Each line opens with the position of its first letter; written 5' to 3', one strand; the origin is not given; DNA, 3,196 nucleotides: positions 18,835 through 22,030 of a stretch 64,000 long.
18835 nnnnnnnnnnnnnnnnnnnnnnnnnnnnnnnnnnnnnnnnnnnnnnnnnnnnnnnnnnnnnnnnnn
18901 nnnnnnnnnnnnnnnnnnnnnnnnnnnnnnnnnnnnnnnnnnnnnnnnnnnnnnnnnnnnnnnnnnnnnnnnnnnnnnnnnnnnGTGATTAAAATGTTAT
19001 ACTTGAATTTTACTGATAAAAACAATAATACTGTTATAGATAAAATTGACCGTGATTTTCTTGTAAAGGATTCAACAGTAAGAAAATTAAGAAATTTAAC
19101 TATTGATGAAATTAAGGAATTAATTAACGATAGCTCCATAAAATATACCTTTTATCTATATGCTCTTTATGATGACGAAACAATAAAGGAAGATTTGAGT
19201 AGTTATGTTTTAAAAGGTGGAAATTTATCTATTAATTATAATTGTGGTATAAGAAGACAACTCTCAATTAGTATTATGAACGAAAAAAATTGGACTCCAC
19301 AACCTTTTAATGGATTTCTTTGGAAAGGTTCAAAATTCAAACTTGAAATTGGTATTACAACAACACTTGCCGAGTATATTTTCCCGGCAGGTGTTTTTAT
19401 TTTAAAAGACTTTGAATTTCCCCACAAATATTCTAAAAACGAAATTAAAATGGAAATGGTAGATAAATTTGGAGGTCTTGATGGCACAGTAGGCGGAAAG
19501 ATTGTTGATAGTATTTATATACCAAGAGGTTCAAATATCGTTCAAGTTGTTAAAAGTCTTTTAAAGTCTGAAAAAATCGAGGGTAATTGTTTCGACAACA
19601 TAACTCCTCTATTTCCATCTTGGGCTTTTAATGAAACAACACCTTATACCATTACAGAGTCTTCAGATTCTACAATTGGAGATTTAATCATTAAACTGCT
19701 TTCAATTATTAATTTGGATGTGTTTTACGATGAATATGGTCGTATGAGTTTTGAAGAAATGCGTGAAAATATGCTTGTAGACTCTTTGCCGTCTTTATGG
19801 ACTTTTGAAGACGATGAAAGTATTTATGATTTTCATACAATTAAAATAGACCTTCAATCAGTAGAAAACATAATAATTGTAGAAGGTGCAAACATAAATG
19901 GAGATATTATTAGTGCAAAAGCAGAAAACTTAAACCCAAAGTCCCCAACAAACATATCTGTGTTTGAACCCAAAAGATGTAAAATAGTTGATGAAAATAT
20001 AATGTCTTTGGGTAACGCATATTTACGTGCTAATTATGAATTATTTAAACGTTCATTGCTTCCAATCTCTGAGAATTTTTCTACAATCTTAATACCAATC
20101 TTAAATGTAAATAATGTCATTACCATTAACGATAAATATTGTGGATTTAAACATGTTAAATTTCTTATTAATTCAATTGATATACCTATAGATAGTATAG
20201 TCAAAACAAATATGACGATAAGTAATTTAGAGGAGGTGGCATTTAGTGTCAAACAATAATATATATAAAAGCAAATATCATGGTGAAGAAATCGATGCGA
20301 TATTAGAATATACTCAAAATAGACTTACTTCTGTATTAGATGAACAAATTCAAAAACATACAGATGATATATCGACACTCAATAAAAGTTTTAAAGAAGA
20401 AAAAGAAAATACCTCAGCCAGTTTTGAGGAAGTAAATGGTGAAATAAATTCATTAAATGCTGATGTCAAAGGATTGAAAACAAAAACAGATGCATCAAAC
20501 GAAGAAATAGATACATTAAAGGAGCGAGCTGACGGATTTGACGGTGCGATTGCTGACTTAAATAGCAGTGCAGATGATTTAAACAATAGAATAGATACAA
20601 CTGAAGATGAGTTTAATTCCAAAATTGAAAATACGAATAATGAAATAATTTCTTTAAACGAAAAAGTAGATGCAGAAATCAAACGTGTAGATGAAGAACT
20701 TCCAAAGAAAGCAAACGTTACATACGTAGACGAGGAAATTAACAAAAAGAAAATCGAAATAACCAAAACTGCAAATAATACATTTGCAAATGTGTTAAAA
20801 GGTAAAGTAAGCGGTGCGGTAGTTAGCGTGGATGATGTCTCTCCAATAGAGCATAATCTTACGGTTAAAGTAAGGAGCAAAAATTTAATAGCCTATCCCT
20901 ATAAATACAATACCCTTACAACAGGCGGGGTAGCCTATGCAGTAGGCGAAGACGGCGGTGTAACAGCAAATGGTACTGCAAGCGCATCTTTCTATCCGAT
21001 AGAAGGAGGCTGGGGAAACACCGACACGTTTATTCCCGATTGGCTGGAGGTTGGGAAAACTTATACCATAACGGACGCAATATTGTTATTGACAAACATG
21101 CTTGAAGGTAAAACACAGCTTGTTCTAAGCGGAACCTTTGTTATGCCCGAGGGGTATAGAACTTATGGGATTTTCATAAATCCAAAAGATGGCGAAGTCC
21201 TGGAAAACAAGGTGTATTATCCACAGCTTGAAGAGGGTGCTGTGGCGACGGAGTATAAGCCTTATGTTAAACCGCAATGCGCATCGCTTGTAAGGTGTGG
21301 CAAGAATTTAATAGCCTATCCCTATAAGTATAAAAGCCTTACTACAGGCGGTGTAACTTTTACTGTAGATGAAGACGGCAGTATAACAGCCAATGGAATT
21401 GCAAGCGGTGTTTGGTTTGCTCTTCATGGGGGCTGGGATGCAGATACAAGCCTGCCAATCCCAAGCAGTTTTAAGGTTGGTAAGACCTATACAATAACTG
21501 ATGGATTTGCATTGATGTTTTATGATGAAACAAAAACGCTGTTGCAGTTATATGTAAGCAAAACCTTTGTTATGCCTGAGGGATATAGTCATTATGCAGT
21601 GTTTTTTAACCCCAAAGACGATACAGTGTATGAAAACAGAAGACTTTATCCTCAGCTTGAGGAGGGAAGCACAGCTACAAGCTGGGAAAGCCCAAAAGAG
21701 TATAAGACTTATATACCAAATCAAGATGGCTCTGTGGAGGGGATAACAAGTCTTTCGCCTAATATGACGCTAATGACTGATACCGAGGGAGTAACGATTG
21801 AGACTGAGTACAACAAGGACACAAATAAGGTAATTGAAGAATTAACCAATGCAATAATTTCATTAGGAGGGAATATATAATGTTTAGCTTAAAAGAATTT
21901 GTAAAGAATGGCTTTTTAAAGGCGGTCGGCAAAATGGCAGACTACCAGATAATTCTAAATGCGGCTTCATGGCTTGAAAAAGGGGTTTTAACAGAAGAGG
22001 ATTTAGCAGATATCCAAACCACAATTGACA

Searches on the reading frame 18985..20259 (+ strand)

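Call 30: search_protein_families(library=pfam, proteins=[window:18985-20259:+], max_evalue=0.001)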
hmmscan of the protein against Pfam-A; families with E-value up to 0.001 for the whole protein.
window:18985-20259:+ (424 aa): 1 family
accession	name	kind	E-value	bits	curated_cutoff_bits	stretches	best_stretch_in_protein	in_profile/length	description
PF16467.10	DUF5048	-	4.5e-05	24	32.3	1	337-405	23-90/103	Domain of unknown function (DUF5048)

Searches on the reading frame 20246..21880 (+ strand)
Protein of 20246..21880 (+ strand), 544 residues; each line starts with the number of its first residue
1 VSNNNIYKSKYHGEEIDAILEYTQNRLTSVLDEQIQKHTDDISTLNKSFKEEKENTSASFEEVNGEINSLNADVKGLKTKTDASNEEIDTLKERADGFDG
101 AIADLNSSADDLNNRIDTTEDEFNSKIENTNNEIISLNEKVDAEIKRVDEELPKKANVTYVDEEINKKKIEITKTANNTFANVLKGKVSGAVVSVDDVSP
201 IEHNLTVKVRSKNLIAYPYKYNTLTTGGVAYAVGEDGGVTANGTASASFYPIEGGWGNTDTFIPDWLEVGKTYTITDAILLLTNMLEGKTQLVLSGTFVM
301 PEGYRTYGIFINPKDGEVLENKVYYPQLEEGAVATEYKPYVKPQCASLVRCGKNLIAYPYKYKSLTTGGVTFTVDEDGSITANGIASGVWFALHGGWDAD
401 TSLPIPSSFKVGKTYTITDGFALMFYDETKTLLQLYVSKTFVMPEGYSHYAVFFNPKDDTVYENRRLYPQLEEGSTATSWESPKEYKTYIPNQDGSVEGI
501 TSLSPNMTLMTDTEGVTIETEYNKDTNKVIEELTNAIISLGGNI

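Call 30: search_protein_families(library=pfam, proteins=[window:20246-21880:+], max_evalue=0.001)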
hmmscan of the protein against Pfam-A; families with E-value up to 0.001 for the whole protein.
window:20246-21880:+ (544 aa): 2 families
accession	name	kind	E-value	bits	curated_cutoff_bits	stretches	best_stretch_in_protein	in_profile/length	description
PF10473.14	CENP-F_leu_zip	-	0.00071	20.1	34.5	1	46-138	40-132/140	Leucine-rich repeats of kinetochore protein Cenp-F/LEK1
PF15619.11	Lebercilin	-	0.00091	19.3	34.3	0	29-149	56-180/193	Ciliary protein causing Leber congenital amaurosis disease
